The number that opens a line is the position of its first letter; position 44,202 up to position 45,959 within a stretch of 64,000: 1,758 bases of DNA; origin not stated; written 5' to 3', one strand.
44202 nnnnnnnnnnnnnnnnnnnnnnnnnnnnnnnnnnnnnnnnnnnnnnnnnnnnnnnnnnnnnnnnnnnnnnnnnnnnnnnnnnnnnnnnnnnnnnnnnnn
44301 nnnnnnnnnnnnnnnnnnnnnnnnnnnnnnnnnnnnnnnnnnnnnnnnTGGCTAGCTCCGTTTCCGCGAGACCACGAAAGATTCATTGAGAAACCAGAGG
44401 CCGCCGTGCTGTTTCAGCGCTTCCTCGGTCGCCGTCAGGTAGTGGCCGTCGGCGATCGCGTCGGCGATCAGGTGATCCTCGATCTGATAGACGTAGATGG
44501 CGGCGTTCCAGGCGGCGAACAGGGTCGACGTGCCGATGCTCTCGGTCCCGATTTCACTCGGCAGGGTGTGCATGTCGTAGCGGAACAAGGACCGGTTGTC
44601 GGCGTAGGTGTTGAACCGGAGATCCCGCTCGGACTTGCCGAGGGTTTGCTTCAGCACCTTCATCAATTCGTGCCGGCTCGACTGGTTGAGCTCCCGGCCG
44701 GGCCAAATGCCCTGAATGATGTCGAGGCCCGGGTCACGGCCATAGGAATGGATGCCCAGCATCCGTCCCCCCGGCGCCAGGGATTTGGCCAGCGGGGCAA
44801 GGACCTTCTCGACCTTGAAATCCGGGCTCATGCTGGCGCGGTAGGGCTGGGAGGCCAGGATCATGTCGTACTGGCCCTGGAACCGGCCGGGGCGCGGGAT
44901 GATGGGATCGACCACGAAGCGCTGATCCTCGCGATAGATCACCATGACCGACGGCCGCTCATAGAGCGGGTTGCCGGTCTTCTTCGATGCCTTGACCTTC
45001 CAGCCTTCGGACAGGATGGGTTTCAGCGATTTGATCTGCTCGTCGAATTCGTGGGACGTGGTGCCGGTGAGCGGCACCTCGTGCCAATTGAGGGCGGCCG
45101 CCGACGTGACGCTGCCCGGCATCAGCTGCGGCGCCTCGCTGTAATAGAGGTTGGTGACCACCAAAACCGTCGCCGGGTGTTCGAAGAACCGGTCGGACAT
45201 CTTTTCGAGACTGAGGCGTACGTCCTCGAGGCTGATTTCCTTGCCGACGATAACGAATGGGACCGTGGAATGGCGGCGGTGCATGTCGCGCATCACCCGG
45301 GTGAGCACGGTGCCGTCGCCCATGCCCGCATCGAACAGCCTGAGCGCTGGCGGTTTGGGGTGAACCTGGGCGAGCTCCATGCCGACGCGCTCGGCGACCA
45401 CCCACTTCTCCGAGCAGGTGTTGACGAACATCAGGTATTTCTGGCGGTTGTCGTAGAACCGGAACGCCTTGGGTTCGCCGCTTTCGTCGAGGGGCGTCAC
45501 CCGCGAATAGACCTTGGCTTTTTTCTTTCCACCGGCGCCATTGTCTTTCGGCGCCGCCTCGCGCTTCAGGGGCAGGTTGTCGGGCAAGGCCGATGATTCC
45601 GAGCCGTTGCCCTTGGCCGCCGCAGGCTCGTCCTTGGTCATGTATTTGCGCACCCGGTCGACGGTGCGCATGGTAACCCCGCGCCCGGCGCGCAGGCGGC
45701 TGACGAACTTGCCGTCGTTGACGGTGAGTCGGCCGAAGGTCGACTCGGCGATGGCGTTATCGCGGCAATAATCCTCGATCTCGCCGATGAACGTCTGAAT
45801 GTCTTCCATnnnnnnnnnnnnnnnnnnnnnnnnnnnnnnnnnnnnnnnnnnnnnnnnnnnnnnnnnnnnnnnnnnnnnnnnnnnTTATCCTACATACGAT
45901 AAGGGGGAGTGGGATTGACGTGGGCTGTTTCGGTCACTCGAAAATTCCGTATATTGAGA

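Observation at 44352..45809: Uncharacterised Cro-like HTH plus SAM-methyltransferase-fold fusion heading a metF-purU operon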

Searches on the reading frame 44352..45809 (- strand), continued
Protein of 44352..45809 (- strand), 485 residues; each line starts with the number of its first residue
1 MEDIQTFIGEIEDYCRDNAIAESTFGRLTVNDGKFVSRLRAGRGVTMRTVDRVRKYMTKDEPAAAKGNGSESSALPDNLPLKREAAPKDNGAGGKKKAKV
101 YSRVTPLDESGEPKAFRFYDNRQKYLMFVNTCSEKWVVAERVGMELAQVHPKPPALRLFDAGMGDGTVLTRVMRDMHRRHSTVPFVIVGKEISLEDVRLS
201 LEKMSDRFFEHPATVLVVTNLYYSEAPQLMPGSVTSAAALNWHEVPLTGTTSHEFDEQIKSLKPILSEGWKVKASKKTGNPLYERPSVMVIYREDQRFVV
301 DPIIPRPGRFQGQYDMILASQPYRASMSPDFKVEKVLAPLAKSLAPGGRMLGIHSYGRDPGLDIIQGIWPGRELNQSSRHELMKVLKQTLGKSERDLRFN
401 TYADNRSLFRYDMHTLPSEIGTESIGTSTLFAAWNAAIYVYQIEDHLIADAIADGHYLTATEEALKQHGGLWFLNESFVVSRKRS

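Call 70: find_encoding_contigs(protein=P0137, flank=6000, max_places=4)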
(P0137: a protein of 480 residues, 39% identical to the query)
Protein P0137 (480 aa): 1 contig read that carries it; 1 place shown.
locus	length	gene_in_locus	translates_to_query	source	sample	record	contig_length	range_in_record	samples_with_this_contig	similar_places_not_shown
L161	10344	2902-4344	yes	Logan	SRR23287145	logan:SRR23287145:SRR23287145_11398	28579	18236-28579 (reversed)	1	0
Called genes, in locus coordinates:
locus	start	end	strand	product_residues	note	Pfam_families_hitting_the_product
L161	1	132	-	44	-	?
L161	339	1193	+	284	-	PF12833:HTH_18, PF00165:HTH_AraC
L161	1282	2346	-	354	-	PF00355:Rieske, PF19112:VanA_C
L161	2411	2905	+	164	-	PF14588:YjgF_endoribonc, PF01042:Ribonuc_L-PSP (weak)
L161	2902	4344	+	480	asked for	-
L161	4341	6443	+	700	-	PF02629:CoA_binding, PF13380:CoA_binding_2, PF13607:Succ_CoA_lig, PF13549:ATP-grasp_5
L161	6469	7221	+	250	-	PF00106:adh_short, PF08659:KR, PF13561:adh_short_C2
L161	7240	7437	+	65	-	PF01361:Tautomerase, PF14552:Tautomerase_2 (weak)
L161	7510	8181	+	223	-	PF00857:Isochorismatase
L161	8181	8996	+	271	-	PF00378:ECH_1, PF16113:ECH_2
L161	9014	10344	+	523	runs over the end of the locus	PF00890:FAD_binding_2 (faint), PF01266:DAO (weak), PF01593:Amino_oxidase, PF07992:Pyr_redox_2 (faint), PF13450:NAD_binding_8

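Call 71: find_encoding_contigs(protein=P0131, flank=6000, max_places=4)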
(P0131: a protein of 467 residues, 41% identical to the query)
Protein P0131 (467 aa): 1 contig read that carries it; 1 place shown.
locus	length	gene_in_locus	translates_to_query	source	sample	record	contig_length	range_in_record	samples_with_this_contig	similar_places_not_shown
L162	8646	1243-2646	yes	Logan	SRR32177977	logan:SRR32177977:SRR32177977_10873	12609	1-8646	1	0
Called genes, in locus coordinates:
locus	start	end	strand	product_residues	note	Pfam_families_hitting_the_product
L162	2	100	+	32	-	?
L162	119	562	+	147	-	PF20432:Xre-like-HTH, PF09722:Xre_MbcA_ParS_C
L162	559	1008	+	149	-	PF08808:RES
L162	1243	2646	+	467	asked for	-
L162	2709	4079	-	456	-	PF07690:MFS_1, PF13347:MFS_2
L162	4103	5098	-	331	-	PF07366:SnoaL, PF12680:SnoaL_2 (weak), PF07366:SnoaL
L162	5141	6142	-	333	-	PF07366:SnoaL, PF12680:SnoaL_2 (faint), PF07366:SnoaL (weak)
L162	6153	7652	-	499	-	PF12697:Abhydrolase_6, PF12146:Hydrolase_4 (faint), PF00561:Abhydrolase_1 (weak), PF03328:HpcH_HpaI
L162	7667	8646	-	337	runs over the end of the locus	PF00190:Cupin_1 (faint), PF07883:Cupin_2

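Call 76: search_dna_similar(query=window:44352-45809:-, collection=plasmids, mode=protein, max_rows=25)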
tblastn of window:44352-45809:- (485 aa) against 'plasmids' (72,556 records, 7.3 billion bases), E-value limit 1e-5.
No match.

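Call 85: find_homologous_proteins(query=L148:6923-8110:+)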
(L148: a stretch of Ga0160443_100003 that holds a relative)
Query L148:6923-8110:+ (395 aa): 8000 proteins with E <= 0.001 among 8000 candidates; the best 120 are listed.
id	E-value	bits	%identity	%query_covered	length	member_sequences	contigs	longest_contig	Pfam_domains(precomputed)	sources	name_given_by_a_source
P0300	9.7e-260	879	100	99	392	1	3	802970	-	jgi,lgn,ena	-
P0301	6.3e-237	804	90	99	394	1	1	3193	-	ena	-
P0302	2.7e-236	802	91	99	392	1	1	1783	-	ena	-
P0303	7.3e-236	800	90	99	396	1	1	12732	-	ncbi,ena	-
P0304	9.8e-236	800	90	99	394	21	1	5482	-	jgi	jgi:hypothetical protein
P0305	2.0e-235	799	90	99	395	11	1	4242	-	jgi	jgi:hypothetical protein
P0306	2.3e-235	799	90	99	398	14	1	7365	-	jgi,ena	-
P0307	2.4e-234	795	89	99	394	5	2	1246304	-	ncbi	ncbi:MAG: hypothetical protein WDO68_05130 [Gammaproteobacteria bacterium]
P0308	3.6e-234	795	90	99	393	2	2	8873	-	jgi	-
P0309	5.1e-234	794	89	99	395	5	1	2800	-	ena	-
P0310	7.5e-234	794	92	94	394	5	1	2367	-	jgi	-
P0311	8.8e-234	793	89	99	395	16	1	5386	-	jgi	-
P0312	3.7e-232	788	89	98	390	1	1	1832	-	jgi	jgi:hypothetical protein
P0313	4.1e-232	788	90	96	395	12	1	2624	-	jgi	jgi:hypothetical protein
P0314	1.4e-231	786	92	94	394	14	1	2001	-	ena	-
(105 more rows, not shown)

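Call 86: find_encoding_contigs(protein=P0307, flank=7000, max_places=2)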
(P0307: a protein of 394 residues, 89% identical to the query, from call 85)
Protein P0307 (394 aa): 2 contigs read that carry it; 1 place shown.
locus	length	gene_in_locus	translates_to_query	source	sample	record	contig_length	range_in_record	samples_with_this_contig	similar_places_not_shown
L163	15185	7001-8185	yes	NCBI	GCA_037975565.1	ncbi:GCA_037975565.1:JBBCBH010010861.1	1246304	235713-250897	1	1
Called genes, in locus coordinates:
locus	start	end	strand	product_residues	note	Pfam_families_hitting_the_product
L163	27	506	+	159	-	PF01257:2Fe-2S_thioredx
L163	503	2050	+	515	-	PF01512:Complex1_51K, PF10589:NADH_4Fe-4S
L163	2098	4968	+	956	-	PF13510:Fer2_4, PF10588:NADH-G_4Fe-4S_3, PF12838:Fer4_7, PF22117:Fer4_Nqo3, PF00037:Fer4 (weak), PF04879:Molybdop_Fe4S4, PF00384:Molybdopterin, PF01568:Molydop_binding, +2 more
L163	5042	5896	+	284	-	PF02634:FdhD-NarQ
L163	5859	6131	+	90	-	PF11390:FdsD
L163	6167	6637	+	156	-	-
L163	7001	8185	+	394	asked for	-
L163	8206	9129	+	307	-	PF02219:MTHFR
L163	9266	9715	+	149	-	PF00294:PfkB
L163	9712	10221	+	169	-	PF00294:PfkB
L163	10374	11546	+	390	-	PF00438:S-AdoMet_synt_N, PF02772:S-AdoMet_synt_M, PF02773:S-AdoMet_synt_C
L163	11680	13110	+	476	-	PF05221:AdoHcyase, PF00670:AdoHcyase_NAD, PF02826:2-Hacid_dh_C (weak)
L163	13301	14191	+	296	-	PF00763:THF_DHG_CYH, PF02882:THF_DHG_CYH_C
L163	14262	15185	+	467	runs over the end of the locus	PF01571:GCV_T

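Call 87: find_encoding_contigs(protein=P0102, flank=7000, max_places=2)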
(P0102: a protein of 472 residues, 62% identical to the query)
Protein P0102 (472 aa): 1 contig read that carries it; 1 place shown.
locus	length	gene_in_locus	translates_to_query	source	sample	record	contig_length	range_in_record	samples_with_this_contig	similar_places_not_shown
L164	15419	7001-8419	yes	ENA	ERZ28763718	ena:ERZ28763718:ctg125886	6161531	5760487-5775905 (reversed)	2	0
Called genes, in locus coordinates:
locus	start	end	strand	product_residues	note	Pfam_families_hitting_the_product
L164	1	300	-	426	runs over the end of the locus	-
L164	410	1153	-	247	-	PF01738:DLH, PF08840:BAAT_C (faint)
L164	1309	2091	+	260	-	PF00596:Aldolase_II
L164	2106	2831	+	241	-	PF19583:ODP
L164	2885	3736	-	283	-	PF00892:EamA, PF06027:SLC35F, PF03151:TPT (faint), PF00892:EamA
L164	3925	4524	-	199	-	-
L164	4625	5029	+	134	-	PF01042:Ribonuc_L-PSP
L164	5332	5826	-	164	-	PF22381:Staph_reg_Sar_Rot (weak), PF01047:MarR, PF12802:MarR_2, PF13463:HTH_27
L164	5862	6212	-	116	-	PF01042:Ribonuc_L-PSP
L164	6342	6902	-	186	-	-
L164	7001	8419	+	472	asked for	-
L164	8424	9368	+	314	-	PF02219:MTHFR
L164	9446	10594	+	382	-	PF01717:Meth_synt_2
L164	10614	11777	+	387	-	PF01717:Meth_synt_2 (faint)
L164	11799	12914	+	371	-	PF01717:Meth_synt_2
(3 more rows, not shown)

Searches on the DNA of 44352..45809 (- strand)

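Call 54: search_rna_families(sources=[L053, L056, L060, L069, L013, L032, L042, L038, L010], threshold=gathering)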
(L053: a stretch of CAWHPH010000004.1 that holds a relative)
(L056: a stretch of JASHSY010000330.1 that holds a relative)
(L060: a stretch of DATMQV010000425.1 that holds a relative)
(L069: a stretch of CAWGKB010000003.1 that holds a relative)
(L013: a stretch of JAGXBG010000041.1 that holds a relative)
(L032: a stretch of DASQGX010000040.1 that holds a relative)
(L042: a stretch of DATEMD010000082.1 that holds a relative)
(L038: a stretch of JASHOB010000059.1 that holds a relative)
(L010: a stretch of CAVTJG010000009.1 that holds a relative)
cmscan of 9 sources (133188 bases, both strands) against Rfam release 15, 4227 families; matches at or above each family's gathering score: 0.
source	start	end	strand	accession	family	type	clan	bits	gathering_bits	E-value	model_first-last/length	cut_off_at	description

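Call 75: search_rna_families(sources=[L120, L125, L148, L131, L133, L119, L099, L146, L149, L153, L158, L160, L109, L156, L129], threshold=gathering)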
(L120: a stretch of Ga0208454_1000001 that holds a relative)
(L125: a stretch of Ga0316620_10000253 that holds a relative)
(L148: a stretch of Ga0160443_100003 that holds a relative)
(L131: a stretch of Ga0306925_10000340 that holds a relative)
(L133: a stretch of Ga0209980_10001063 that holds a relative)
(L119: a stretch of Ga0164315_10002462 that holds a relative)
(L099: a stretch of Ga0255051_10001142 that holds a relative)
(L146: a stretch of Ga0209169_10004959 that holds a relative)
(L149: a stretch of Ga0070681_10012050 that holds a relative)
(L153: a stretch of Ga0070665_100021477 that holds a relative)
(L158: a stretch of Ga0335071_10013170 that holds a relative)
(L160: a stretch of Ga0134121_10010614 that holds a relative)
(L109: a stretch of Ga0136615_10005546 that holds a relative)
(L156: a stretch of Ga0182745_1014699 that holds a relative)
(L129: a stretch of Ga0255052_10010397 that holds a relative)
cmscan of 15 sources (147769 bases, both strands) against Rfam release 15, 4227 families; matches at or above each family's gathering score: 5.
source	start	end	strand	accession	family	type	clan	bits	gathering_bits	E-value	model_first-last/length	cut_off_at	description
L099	625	862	-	RF00028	Intron_gpI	Intron;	-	72.8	50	3.3e-16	1-253/253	no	Group I catalytic intron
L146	7027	7130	+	RF01057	SAH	Cis-reg; riboswitch;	-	57.4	37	1.4e-07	1-78/78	no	SAH (S-adenosyl-L-homocysteine) riboswitch aptamer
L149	4518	4597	+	RF01057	SAH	Cis-reg; riboswitch;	-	57.2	37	1.5e-07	1-78/78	no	SAH (S-adenosyl-L-homocysteine) riboswitch aptamer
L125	10353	10433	+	RF01057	SAH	Cis-reg; riboswitch;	-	48.1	37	1.9e-05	1-78/78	no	SAH (S-adenosyl-L-homocysteine) riboswitch aptamer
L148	11469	11570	+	RF01057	SAH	Cis-reg; riboswitch;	-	46.7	37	4.1e-05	1-78/78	no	SAH (S-adenosyl-L-homocysteine) riboswitch aptamer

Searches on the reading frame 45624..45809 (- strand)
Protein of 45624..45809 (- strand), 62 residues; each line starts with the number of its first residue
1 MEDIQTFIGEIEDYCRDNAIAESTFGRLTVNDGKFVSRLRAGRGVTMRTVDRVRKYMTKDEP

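Call 39: search_protein_families(library=pfam, proteins=[window:45624-45809:-], max_evalue=10)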
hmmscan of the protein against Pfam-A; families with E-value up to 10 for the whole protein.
seq(62 aa): 0 families

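Call 40: search_protein_families(library=phrogs, proteins=[window:45624-45809:-], max_evalue=10)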
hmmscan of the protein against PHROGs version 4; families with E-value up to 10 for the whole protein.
seq(62 aa): 4 families
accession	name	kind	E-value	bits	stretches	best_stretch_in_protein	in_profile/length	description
phrog_7669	-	unknown function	1.4e-05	26.1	1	11-57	16-62/105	-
phrog_14123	-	unknown function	0.074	14.2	1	10-33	97-120/157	-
phrog_17284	-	unknown function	0.15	12.3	1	7-49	77-119/245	-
phrog_9051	-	unknown function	0.37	12.3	1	11-60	35-83/85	-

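Call 46: predict_structure(alignment_id=A4)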
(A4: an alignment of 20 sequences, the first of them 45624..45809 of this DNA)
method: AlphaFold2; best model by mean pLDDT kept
length: 62 residues; sequences in the alignment: 20
mean_pLDDT: 88.1   pTM: 0.71
mean pLDDT of the five models: 88.1, 87.1, 86.2, 83.7, 83.6
residues with pLDDT >= 90: 44; 70-90: 13; 50-70: 4; < 50: 1
segments of 3 or more residues with pLDDT < 50: none
pLDDT, mean of each block of 10 residues (from residue 1): 83 94 94 92 88 87 49
secondary structure, 60 per line:
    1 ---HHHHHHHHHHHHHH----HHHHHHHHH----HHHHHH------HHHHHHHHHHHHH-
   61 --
elements in order: H4-17 H22-30 H35-40 H47-59

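Call 50: fold_search(model_id=the predicted structure, library=pdb)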
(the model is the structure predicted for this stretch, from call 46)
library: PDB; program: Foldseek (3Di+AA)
matches with E <= 10: 262; with E <= 0.001: 0
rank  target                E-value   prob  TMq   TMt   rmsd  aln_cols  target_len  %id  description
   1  4pu4_C                2.4e-01  1.00  0.74  0.68   2.3        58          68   17  Shewanella oneidensis MR-1 Toxin Antitoxin System HipA, HipB and its operator DNA complex (space group P21) (released 2014-08-06)
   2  4pu7_A                2.4e-01  0.99  0.72  0.65   2.4        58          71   17  Shewanella oneidensis Toxin Antitoxin System Antitoxin Protein HipB Resolution 1.85 (released 2014-08-06)
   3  4pu7_B                2.4e-01  0.99  0.72  0.70   2.4        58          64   17  Shewanella oneidensis Toxin Antitoxin System Antitoxin Protein HipB Resolution 1.85 (released 2014-08-06)
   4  4pu4_D                2.5e-01  1.00  0.74  0.61   2.3        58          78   17  Shewanella oneidensis MR-1 Toxin Antitoxin System HipA, HipB and its operator DNA complex (space group P21) (released 2014-08-06)
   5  4pu3_C                3.8e-01  0.99  0.73  0.65   2.4        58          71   17  Shewanella oneidensis MR-1 Toxin Antitoxin System HipA, HipB and its operator DNA complex (space group P212121) (released 2014-08-06)
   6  3g5g_N                4.9e-01  0.98  0.69  0.60   2.0        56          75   12  Crystal Structure of the Wild-Type Restriction-Modification Controller Protein C.Esp1396I (released 2009-08-25)
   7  9pfn_E                4.9e-01  0.85  0.63  0.34   5.1        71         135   15  Structure of POU2F3 POU domains bound to coactivator OCA-T2 and DNA (2.8 angstrom resolution) (released 2025-10-01)
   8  1y7y_A                6.2e-01  0.96  0.70  0.64   2.0        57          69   16  High-resolution crystal structure of the restriction-modification controller protein C.AhdI from Aeromonas hydrophila (released 2005-02-22)
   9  3ufd_F                7.0e-01  0.96  0.69  0.59   2.0        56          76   12  C.Esp1396I bound to its highest affinity operator site OM (released 2012-07-11)
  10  4i6u_D                7.4e-01  0.95  0.71  0.61   2.6        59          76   14  Crystal Structure of a Y37F mutant of the Restriction-Modification Controller Protein C.Esp1396I (released 2013-11-13)
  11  3d1n_P                7.9e-01  0.77  0.61  0.50   3.6        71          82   15  Structure of human Brn-5 transcription factor in complex with corticotrophin-releasing hormone gene promoter (released 2009-05-26)
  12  8ezt_B                8.4e-01  0.94  0.71  0.64   2.3        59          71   14  Crystal structure of HipB(Lp) from Legionella pneumophila (released 2023-09-27)
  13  3f51_A                8.4e-01  0.93  0.67  0.48   2.2        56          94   11  Crystal Structure of the clp gene regulator ClgR from Corynebacterium glutamicum (released 2008-11-18)
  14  3fya_B                8.4e-01  0.92  0.70  0.59   2.7        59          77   12  Crystal Structure of an R35A mutant of the Restriction-Modification Controller Protein C.Esp1396I (released 2009-08-25)
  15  1y7y_B                8.9e-01  0.93  0.71  0.68   2.6        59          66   15  High-resolution crystal structure of the restriction-modification controller protein C.AhdI from Aeromonas hydrophila (released 2005-02-22)
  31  3jxb_C                1.1e+00  0.90  0.67  0.63   2.0        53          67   11  Crystal structure of the P22 c2 repressor protein in complex with synthetic operator 9C (released 2010-01-19)
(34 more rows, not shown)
